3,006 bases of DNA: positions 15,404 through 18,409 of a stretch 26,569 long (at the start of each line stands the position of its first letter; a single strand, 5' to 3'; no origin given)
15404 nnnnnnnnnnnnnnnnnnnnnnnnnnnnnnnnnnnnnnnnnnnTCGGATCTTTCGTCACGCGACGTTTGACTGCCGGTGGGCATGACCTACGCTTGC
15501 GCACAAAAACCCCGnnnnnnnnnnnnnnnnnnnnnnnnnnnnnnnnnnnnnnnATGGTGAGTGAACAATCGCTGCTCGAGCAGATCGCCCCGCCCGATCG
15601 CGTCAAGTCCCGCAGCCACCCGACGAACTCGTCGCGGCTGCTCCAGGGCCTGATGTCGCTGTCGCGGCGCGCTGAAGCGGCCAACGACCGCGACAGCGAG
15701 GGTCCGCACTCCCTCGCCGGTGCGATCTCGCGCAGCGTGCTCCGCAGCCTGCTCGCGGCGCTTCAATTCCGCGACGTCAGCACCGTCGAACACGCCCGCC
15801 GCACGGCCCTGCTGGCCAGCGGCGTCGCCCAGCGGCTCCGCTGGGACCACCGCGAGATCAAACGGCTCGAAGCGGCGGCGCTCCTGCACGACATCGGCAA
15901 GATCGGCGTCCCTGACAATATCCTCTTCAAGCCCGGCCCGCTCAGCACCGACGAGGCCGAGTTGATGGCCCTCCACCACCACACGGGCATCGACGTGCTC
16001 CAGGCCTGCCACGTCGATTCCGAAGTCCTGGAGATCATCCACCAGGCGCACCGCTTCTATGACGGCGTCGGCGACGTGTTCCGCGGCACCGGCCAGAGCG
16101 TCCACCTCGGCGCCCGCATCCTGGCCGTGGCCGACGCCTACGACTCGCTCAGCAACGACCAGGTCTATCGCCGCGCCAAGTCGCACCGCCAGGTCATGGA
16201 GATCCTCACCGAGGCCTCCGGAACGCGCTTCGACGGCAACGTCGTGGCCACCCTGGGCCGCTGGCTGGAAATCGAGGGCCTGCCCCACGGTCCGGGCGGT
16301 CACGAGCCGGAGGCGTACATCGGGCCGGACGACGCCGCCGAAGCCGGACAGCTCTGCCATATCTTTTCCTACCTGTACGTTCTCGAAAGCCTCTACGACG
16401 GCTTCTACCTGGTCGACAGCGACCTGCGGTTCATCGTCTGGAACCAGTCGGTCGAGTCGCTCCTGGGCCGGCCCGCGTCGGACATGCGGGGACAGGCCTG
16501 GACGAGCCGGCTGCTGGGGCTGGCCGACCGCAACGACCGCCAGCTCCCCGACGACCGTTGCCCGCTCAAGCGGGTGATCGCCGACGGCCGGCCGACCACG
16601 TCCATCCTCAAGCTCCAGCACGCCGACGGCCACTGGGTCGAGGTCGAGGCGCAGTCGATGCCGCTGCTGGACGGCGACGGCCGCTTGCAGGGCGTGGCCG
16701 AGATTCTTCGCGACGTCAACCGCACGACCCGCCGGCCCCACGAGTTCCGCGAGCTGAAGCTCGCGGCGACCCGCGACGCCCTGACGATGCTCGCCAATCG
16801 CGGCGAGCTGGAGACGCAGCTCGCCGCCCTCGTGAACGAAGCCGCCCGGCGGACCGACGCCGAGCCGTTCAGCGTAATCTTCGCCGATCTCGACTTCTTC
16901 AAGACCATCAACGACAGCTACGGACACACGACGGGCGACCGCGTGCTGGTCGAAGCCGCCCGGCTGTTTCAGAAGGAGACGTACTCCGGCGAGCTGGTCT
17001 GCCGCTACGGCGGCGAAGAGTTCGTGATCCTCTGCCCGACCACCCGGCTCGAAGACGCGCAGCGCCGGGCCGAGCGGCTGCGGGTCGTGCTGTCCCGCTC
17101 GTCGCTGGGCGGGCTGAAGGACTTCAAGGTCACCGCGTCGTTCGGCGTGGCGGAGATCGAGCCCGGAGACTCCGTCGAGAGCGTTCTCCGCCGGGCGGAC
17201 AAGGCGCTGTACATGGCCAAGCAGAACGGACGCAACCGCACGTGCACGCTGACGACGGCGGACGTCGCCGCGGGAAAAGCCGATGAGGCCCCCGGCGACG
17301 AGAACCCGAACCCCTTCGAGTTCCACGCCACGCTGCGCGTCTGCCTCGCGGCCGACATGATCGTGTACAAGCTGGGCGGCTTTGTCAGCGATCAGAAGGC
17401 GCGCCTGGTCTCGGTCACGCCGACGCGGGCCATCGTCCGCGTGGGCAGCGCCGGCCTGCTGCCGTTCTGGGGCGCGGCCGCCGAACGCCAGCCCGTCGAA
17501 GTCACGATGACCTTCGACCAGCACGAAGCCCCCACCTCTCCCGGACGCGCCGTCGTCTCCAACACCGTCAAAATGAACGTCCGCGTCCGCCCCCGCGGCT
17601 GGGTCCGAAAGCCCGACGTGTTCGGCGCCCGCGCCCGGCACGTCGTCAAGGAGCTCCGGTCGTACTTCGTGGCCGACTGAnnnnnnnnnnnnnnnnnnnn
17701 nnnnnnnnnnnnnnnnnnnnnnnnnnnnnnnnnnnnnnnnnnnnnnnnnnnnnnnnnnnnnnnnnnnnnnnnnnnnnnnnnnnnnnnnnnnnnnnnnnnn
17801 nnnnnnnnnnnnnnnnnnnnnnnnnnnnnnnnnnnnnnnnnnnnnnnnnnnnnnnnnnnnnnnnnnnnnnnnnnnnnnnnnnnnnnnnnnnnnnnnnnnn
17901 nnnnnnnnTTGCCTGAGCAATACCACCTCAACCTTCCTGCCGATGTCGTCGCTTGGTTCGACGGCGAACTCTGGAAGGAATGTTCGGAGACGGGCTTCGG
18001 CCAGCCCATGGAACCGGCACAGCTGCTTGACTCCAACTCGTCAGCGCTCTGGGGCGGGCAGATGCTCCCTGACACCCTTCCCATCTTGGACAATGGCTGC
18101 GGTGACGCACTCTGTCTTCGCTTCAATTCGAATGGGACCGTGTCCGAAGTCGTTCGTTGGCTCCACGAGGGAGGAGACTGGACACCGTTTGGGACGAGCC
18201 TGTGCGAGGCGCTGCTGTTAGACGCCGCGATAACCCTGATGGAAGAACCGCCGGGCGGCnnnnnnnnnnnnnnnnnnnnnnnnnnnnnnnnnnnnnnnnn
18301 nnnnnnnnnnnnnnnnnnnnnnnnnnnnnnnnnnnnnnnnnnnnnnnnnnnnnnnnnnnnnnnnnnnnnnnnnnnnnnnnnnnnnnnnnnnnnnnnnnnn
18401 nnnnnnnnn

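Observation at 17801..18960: Low-GC islet at the 3' side of tRNA-Pro carrying an orphan SUKH immunity-type gene and an IS5-like transposase stub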

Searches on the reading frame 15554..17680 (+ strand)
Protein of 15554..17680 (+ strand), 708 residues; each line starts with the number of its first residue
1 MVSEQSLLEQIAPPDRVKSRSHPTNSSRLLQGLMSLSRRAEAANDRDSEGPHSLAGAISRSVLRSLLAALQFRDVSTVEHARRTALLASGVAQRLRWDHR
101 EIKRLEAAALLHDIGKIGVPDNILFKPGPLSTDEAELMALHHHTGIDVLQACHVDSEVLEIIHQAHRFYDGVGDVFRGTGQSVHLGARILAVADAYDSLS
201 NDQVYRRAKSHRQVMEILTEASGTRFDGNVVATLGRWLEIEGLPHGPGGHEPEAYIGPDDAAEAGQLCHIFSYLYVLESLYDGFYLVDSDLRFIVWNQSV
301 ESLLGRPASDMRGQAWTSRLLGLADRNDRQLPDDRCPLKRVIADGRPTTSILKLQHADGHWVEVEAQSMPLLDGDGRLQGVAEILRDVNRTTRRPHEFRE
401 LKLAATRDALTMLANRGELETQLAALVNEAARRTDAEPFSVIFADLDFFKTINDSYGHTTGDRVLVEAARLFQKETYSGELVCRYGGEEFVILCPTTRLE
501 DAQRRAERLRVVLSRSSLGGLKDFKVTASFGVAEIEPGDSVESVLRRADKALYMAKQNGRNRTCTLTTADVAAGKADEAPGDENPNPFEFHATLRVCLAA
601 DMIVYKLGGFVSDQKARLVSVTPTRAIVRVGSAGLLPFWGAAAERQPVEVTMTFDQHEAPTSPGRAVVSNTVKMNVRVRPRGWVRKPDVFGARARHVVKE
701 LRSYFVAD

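Call 5: search_protein_families(library=pfam, proteins=[window:15554-17680:+], max_evalue=1)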
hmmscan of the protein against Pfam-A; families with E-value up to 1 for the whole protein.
window:15554-17680:+ (708 aa): 12 families
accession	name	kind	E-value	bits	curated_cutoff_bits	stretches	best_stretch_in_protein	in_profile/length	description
PF00990.26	GGDEF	-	6.9e-42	143.4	23.8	1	405-562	1-161/161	Diguanylate cyclase, GGDEF domain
PF13487.12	HD_5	-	1.7e-28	99.9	27.2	1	71-230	8-170/170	HD domain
PF01966.28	HD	-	2.3e-14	54.1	22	1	78-198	2-115/116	HD domain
PF08448.16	PAS_4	-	5.1e-14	52.9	23.1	1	277-390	1-107/110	PAS fold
PF13426.13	PAS_9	-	1.2e-09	38.8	27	1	282-389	2-102/103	PAS domain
PF12860.13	PAS_7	-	8.9e-08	32.7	27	1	277-370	1-96/115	PAS fold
PF00989.32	PAS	-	2.3e-07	31.2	22.6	1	276-388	6-113/113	PAS fold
PF08447.18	PAS_3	-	2.6e-05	24.8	25.6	1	294-381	2-85/89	PAS fold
PF13188.13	PAS_8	-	0.00059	20.1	21.8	1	276-323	6-49/65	PAS domain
PF08668.18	HDOD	-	0.00074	19.5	22.9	1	70-117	88-133/196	HDOD domain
PF22335.1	Cas10-Cmr2_palm2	-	0.0054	17.3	27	1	485-563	57-132/133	Cas10/Cmr2, second palm domain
PF17853.6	GGDEF_2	-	0.059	14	24.5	1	438-527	22-88/116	GGDEF-like domain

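Call 36: find_homologous_proteins(query=window:15554-17680:+, max_evalue=1e-50)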
Query window:15554-17680:+ (708 aa): 1709 proteins with E <= 1e-50 among 8000 candidates; the best 120 are listed.
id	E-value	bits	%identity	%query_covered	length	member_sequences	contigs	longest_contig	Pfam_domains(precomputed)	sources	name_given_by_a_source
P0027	0.0e+0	1595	100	100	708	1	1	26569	PF13426.14,PF12860.14,PF13487.13,PF01966.29,PF08448.17,PF00989.32,PF00990.27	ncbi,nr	ncbi:MAG TPA: diguanylate cyclase [Planctomycetaceae bacterium]|nr:diguanylate cyclase [Planctomycet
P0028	0.0e+0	1304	81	100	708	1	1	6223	PF13426.14,PF12860.14,PF13487.13,PF01966.29,PF08448.17,PF00989.32,PF00990.27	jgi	jgi:diguanylate cyclase (GGDEF)-like protein/PAS domain S-box-containing protein/putative nucleotidy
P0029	0.0e+0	1292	81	100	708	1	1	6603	PF13426.14,PF12860.14,PF13487.13,PF01966.29,PF08448.17,PF00989.32,PF00990.27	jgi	jgi:diguanylate cyclase (GGDEF)-like protein/PAS domain S-box-containing protein/putative nucleotidy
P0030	0.0e+0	1271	80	100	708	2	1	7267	PF13426.14,PF12860.14,PF13487.13,PF01966.29,PF08448.17,PF00989.32,PF00990.27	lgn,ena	-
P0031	4.5e-268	909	59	100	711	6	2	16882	PF13426.14,PF12860.14,PF13487.13,PF01966.29,PF08448.17,PF00989.32,PF00990.27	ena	-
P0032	5.8e-266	902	59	100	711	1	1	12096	PF13426.14,PF13487.13,PF01966.29,PF08448.17,PF00989.32,PF00990.27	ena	-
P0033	8.5e-263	892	58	100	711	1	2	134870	PF13426.14,PF12860.14,PF13487.13,PF01966.29,PF08448.17,PF00989.32,PF00990.27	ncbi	ncbi:MAG: diguanylate cyclase [Planctomycetales bacterium]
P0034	3.3e-262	890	58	100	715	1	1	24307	PF13426.14,PF12860.14,PF13487.13,PF01966.29,PF08448.17,PF00990.27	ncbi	ncbi:MAG: diguanylate cyclase [Planctomycetaceae bacterium]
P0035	4.7e-262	889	58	100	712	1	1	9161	PF13426.14,PF12860.14,PF13487.13,PF01966.29,PF08448.17,PF00989.32,PF00990.27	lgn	-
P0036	3.2e-261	887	57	100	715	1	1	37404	PF13426.14,PF12860.14,PF13487.13,PF01966.29,PF08448.17,PF00989.32,PF00990.27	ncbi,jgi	-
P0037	3.4e-261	887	58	100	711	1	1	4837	PF08447.19,PF13426.14,PF12860.14,PF13487.13,PF01966.29,PF08448.17,PF00989.32,PF00990.27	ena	-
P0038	4.1e-261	886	58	100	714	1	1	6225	PF13426.14,PF12860.14,PF13487.13,PF01966.29,PF08448.17,PF00989.32,PF00990.27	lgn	-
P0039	4.0e-259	880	58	97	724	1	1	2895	PF08447.19,PF13426.14,PF13487.13,PF01966.29,PF08448.17,PF00990.27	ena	-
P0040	3.1e-258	877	57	100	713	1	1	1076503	PF13426.14,PF12860.14,PF13487.13,PF01966.29,PF08448.17,PF00989.32,PF00990.27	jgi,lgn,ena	-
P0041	6.0e-257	873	57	99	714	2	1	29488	PF13426.14,PF13487.13,PF01966.29,PF08448.17,PF00989.32,PF00990.27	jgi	jgi:diguanylate cyclase (GGDEF)-like protein/putative nucleotidyltransferase with HDIG domain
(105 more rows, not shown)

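Call 39: find_encoding_contigs(protein=P0030, flank=8000, max_places=2)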
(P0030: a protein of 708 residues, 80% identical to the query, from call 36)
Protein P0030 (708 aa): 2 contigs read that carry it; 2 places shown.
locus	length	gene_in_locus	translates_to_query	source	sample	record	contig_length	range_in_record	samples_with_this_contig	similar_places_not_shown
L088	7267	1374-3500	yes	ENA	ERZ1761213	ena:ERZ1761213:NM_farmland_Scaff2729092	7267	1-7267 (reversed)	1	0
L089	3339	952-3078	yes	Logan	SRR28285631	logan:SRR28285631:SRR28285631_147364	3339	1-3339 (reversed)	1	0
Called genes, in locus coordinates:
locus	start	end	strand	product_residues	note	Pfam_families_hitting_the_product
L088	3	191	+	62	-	?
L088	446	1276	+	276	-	PF03807:F420_oxidored, PF14748:P5CR_dimer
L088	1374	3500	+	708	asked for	PF13487:HD_5, PF01966:HD, PF00989:PAS (weak), PF08448:PAS_4, PF12860:PAS_7 (weak), PF13426:PAS_9, PF00990:GGDEF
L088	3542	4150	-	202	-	PF02589:LUD_dom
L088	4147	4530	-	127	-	PF00072:Response_reg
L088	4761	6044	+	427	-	PF00709:Adenylsucc_synt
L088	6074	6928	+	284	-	-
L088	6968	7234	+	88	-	-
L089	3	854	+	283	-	?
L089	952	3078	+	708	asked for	PF13487:HD_5, PF01966:HD, PF00989:PAS (weak), PF08448:PAS_4, PF12860:PAS_7 (weak), PF13426:PAS_9, PF00990:GGDEF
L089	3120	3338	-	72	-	?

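Call 40: find_encoding_contigs(protein=P0029, flank=8000, max_places=2)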
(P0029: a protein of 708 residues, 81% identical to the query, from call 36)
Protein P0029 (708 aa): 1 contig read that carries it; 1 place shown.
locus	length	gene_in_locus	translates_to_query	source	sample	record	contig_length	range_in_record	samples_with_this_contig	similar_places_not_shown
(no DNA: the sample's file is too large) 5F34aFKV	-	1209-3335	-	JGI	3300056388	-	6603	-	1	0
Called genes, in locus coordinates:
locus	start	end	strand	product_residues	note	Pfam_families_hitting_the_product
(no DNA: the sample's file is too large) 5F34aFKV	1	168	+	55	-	?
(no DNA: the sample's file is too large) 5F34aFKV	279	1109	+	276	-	PF01408:GFO_IDH_MocA (weak), PF03807:F420_oxidored, PF14748:P5CR_dimer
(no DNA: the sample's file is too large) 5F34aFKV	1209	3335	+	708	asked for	PF13487:HD_5, PF01966:HD, PF00989:PAS, PF08448:PAS_4, PF12860:PAS_7 (weak), PF13426:PAS_9, PF00990:GGDEF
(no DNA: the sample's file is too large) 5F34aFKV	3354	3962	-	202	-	PF02589:LUD_dom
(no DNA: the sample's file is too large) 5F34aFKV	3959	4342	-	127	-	PF00072:Response_reg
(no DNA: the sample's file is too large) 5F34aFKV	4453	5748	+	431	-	PF00709:Adenylsucc_synt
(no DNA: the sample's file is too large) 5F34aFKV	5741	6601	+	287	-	?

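Call 41: find_encoding_contigs(protein=P0028, flank=8000, max_places=2)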
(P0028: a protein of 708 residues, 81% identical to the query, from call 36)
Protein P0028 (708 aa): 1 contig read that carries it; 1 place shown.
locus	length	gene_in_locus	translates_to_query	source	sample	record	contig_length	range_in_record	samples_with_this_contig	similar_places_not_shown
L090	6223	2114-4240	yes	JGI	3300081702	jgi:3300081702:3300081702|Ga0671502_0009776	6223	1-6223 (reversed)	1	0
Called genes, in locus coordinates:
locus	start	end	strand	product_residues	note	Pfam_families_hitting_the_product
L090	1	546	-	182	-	?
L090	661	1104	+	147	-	-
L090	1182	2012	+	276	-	PF03446:NAD_binding_2 (faint), PF03807:F420_oxidored, PF14748:P5CR_dimer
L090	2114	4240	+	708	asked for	PF13487:HD_5, PF01966:HD, PF00989:PAS (weak), PF08448:PAS_4, PF12860:PAS_7 (weak), PF13426:PAS_9, PF00990:GGDEF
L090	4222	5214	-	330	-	PF03009:GDPD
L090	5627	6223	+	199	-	?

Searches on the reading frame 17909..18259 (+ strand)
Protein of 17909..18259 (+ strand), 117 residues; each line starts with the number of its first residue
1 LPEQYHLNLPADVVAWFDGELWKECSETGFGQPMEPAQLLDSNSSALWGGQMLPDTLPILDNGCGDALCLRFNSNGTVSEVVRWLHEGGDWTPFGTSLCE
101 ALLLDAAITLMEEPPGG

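Call 74: search_solved_structures(query=A8, max_evalue=10, show_alignments=3)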
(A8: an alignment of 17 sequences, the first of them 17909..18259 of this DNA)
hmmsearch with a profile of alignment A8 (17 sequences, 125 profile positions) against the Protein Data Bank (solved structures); distinct sequences matched with E-value up to 10: 3.
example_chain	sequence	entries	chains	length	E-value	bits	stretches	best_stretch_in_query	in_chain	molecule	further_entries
6m5y_A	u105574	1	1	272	0.0034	20.4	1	49-100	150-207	Galectin-1,Galectin-1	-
8r5n_A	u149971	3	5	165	0.24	14.5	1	84-108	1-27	E3 ubiquitin-protein ligase DTX1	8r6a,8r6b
4woj_A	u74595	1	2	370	1.1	12.4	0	6-99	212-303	Aspartate semialdehyde dehydrogenase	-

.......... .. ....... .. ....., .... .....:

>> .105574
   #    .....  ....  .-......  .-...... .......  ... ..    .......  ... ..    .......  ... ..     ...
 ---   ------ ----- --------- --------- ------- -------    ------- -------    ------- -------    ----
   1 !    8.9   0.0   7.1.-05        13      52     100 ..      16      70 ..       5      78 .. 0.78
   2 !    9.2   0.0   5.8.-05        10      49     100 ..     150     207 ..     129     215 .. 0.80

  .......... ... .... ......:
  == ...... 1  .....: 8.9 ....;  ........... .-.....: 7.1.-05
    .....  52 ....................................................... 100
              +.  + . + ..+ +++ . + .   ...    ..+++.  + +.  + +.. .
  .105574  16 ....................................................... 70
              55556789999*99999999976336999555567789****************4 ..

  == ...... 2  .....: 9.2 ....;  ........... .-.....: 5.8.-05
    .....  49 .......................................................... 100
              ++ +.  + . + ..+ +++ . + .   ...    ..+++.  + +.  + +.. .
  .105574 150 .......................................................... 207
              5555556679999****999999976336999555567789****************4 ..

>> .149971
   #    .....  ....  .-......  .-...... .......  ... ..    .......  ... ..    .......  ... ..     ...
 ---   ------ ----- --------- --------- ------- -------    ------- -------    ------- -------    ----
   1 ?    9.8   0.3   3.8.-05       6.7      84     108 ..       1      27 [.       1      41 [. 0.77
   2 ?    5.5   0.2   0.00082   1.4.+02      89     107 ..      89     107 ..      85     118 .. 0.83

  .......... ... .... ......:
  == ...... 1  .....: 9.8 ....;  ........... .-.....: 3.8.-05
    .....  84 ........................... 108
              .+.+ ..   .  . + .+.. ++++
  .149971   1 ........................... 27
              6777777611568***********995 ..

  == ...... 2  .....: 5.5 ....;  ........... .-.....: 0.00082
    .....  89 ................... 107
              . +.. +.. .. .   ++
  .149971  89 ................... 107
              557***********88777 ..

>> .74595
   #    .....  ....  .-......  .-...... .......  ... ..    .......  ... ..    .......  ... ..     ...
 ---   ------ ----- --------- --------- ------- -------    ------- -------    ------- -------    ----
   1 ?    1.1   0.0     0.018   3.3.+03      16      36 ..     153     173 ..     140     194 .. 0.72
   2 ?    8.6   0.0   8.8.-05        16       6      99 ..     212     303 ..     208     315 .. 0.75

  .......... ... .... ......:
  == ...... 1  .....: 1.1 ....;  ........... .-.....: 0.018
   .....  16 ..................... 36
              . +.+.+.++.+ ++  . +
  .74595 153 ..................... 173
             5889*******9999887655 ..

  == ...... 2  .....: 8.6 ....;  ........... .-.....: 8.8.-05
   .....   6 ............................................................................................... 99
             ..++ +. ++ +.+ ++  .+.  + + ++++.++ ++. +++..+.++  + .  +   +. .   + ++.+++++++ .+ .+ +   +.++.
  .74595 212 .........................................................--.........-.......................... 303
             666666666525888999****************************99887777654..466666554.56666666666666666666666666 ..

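Call 79: predict_structure(alignment_id=A8)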
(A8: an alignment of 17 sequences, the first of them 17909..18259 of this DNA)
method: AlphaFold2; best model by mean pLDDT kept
length: 117 residues; sequences in the alignment: 17
mean_pLDDT: 72.4   pTM: 0.60
mean pLDDT of the five models: 72.4, 66.4, 64.1, 64.1, 62.8
residues with pLDDT >= 90: 0; 70-90: 74; 50-70: 37; < 50: 6
segments of 3 or more residues with pLDDT < 50: 1-4
pLDDT, mean of each block of 10 residues (from residue 1): 57 78 62 67 57 78 84 86 84 81 74 56
secondary structure, 60 per line:
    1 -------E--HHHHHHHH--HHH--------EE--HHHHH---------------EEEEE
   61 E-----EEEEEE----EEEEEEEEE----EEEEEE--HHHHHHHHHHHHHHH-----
elements in order: H11-18 H36-40 E56-61 E67-72 E77-85 E90-95 H98-112
